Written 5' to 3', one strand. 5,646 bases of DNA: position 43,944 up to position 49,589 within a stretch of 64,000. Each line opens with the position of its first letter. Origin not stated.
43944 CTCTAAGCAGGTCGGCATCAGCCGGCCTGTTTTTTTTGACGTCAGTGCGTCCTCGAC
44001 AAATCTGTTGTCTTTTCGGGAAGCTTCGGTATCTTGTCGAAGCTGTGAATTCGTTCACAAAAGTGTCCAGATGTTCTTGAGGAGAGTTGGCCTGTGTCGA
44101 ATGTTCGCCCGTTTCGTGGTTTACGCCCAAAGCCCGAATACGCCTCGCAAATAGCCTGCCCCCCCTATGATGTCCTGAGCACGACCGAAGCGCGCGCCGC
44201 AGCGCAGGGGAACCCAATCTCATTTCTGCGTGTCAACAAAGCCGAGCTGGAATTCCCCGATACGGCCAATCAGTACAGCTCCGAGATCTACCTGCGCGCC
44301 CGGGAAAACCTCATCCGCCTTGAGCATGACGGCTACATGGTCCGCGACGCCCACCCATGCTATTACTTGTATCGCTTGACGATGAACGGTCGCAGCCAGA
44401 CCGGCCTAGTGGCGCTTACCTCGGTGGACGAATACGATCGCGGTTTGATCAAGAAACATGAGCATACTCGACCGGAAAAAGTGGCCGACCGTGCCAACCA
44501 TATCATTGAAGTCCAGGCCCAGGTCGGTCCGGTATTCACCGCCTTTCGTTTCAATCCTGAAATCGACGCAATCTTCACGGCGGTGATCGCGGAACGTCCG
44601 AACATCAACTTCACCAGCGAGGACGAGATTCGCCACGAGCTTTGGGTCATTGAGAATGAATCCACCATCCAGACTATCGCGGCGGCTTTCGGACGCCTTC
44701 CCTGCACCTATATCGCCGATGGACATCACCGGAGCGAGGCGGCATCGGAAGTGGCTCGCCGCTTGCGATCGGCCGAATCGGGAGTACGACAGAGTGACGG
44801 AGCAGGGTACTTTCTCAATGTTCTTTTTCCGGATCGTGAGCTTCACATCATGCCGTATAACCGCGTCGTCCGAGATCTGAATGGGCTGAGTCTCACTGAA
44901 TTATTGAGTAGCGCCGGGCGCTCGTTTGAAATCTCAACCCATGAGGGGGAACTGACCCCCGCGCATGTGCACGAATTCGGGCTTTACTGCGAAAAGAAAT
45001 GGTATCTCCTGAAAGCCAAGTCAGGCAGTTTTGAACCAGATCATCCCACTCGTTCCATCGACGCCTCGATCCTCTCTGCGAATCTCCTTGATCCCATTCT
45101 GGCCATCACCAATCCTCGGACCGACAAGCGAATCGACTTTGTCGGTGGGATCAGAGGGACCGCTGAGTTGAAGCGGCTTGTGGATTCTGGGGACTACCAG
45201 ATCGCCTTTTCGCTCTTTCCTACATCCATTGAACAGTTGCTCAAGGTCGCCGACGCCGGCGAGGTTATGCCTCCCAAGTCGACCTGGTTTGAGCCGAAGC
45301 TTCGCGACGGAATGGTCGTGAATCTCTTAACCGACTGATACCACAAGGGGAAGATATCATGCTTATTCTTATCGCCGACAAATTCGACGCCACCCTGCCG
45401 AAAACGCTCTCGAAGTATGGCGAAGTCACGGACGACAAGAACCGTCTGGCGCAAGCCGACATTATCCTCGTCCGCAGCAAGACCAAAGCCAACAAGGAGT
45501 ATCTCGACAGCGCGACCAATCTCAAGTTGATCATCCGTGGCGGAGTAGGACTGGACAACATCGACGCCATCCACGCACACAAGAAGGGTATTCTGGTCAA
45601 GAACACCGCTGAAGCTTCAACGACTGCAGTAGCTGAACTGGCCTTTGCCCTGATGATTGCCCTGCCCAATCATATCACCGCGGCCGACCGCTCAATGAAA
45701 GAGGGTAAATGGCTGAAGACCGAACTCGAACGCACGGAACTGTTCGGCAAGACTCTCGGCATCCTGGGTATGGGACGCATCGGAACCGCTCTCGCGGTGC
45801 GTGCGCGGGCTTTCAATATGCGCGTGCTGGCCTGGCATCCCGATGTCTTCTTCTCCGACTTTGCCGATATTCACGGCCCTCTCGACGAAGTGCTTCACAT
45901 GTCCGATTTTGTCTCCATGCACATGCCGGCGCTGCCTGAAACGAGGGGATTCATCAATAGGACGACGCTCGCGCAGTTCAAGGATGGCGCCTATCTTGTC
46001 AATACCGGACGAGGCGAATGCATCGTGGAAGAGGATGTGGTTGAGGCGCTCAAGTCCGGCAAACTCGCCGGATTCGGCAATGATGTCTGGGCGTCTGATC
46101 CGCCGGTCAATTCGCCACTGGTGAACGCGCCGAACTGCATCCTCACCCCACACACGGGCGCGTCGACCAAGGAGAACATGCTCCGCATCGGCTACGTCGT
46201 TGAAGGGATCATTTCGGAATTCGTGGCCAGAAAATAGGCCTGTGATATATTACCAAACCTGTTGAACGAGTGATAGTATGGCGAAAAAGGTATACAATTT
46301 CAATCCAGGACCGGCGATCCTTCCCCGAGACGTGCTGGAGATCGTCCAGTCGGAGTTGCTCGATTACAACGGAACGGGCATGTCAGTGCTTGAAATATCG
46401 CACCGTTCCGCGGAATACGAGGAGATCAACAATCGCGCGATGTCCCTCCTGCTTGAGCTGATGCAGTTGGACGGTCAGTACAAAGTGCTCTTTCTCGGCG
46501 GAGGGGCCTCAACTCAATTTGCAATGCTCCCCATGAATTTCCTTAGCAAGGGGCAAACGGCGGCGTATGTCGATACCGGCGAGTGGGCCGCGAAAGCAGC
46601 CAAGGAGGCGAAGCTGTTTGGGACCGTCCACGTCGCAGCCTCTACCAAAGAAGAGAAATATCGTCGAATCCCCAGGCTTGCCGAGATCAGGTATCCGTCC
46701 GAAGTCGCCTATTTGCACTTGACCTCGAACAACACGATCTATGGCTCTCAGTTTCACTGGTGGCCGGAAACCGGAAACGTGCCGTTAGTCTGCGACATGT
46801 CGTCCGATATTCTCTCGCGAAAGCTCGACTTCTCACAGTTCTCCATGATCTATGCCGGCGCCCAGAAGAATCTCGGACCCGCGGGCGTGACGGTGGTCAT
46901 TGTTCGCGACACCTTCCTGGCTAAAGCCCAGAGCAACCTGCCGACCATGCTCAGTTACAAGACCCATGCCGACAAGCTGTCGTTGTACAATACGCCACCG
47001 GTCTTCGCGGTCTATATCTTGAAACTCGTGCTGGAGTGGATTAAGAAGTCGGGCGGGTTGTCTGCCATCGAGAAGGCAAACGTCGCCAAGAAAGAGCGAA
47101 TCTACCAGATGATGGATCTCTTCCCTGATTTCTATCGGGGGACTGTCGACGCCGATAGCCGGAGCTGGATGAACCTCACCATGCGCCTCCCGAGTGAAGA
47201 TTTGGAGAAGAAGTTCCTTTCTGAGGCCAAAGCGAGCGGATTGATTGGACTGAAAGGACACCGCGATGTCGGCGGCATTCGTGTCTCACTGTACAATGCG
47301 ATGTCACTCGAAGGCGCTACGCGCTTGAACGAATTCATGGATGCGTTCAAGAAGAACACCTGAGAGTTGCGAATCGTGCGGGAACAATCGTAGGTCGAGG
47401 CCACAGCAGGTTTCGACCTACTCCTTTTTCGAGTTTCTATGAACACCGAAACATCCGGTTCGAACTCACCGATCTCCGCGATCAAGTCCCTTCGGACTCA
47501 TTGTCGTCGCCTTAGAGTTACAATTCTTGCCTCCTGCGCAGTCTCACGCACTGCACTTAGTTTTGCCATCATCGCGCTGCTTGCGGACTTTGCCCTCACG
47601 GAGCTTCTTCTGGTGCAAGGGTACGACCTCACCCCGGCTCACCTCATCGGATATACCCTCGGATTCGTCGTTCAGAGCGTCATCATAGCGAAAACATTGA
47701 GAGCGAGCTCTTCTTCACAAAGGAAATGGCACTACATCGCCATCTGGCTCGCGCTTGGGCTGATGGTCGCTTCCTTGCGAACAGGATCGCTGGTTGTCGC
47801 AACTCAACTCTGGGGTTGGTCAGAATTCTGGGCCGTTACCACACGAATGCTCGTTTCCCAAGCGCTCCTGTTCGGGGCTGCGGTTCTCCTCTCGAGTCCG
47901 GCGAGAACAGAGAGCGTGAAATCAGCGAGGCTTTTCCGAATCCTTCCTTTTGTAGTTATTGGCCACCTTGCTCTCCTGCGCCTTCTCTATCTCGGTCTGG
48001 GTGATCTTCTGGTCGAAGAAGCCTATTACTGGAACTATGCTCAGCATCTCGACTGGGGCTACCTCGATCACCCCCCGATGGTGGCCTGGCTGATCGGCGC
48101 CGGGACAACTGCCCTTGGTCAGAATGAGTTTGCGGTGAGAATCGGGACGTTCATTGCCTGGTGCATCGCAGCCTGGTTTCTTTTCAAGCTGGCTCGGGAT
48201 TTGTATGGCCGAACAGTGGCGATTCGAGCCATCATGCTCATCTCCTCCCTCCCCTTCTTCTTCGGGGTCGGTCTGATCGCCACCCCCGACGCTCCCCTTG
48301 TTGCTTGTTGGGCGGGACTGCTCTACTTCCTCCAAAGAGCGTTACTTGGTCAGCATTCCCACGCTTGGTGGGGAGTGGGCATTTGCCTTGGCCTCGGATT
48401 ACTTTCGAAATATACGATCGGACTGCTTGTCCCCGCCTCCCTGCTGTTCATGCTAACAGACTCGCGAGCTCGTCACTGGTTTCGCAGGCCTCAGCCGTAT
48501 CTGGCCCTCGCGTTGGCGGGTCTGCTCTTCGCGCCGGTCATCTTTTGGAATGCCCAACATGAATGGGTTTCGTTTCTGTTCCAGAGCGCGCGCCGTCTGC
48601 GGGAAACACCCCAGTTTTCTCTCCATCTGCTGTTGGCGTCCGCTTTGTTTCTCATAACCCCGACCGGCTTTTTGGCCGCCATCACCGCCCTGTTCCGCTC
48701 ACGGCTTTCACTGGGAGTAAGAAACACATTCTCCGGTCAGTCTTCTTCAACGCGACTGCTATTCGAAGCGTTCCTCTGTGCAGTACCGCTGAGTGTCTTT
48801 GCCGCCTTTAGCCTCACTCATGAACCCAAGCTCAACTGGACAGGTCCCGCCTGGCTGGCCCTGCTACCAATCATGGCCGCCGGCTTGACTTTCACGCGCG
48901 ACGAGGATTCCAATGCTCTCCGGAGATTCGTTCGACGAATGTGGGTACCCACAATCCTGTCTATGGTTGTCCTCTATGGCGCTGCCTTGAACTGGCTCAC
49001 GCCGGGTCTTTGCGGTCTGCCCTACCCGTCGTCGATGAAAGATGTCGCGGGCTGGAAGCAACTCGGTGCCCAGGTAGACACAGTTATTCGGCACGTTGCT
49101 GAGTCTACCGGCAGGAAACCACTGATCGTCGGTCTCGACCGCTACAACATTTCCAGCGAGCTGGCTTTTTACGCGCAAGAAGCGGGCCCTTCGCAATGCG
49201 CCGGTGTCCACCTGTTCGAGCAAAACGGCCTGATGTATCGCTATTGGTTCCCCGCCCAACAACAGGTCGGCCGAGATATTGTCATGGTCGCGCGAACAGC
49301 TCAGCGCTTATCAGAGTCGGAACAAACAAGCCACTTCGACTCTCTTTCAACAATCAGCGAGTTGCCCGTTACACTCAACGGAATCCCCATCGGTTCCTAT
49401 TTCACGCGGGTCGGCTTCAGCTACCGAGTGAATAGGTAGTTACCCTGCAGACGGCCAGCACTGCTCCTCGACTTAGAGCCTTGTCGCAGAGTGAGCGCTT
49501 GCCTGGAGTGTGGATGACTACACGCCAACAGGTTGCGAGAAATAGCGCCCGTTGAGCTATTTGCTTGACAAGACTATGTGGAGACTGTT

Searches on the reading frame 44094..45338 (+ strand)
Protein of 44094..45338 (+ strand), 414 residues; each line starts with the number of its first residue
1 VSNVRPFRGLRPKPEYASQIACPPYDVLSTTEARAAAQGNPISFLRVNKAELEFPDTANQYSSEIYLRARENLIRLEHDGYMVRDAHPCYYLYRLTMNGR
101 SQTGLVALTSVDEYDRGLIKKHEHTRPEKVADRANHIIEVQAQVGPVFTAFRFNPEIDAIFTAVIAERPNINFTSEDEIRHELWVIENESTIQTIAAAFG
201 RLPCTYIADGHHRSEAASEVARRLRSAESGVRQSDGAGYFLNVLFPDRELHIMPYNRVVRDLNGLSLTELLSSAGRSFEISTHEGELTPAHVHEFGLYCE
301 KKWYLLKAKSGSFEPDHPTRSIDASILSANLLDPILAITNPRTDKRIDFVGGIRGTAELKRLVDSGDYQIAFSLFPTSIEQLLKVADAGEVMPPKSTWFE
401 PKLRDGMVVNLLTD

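Call 60: search_protein_families(library=pfam, proteins=[window:44094-45338:+], max_evalue=0.0001)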
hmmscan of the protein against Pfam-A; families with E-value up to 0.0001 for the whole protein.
window:44094-45338:+ (414 aa): 1 family
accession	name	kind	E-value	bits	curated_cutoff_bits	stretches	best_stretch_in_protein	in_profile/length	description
PF06245.16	DUF1015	-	9.4e-99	330.8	25.8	1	4-324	1-324/325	Protein of unknown function (DUF1015)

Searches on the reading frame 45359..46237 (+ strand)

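Call 60: search_protein_families(library=pfam, proteins=[window:45359-46237:+], max_evalue=0.0001)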
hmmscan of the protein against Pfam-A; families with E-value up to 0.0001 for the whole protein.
window:45359-46237:+ (292 aa): 2 families
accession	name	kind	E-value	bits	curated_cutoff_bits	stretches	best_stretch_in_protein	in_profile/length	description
PF02826.25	2-Hacid_dh_C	-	2.8e-54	183.6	25.1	1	96-267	1-178/178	D-isomer specific 2-hydroxyacid dehydrogenase, NAD binding domain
PF00389.36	2-Hacid_dh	-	1.3e-19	70.6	24.6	1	27-280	34-115/134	D-isomer specific 2-hydroxyacid dehydrogenase, catalytic domain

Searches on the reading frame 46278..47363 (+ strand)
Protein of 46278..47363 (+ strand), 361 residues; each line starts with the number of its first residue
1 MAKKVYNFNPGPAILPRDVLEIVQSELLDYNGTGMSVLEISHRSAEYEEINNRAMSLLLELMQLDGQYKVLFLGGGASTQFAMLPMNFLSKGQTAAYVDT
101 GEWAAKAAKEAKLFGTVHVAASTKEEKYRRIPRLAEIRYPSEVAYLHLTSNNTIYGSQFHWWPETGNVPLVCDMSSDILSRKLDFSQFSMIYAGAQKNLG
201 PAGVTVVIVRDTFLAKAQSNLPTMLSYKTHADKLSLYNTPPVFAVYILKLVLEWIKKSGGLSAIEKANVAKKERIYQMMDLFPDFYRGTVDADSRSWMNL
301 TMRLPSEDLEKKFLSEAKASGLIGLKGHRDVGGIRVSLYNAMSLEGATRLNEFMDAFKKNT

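Call 60: search_protein_families(library=pfam, proteins=[window:46278-47363:+], max_evalue=0.0001)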
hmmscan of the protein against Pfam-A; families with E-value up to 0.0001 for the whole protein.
window:46278-47363:+ (361 aa): 1 family
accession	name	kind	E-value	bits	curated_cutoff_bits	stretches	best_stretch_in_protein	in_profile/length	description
PF00266.25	Aminotran_5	-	2.8e-39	135.6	21.5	1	5-349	1-370/371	Aminotransferase class-V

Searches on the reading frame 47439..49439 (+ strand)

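Call 60: search_protein_families(library=pfam, proteins=[window:47439-49439:+], max_evalue=0.0001)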
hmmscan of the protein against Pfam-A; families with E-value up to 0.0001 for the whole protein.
window:47439-49439:+ (666 aa): 1 family
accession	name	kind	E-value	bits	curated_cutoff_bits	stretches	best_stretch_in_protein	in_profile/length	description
PF13231.12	PMT_2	-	1.5e-41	142.7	26.1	1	210-370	1-160/160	Dolichyl-phosphate-mannose-protein mannosyltransferase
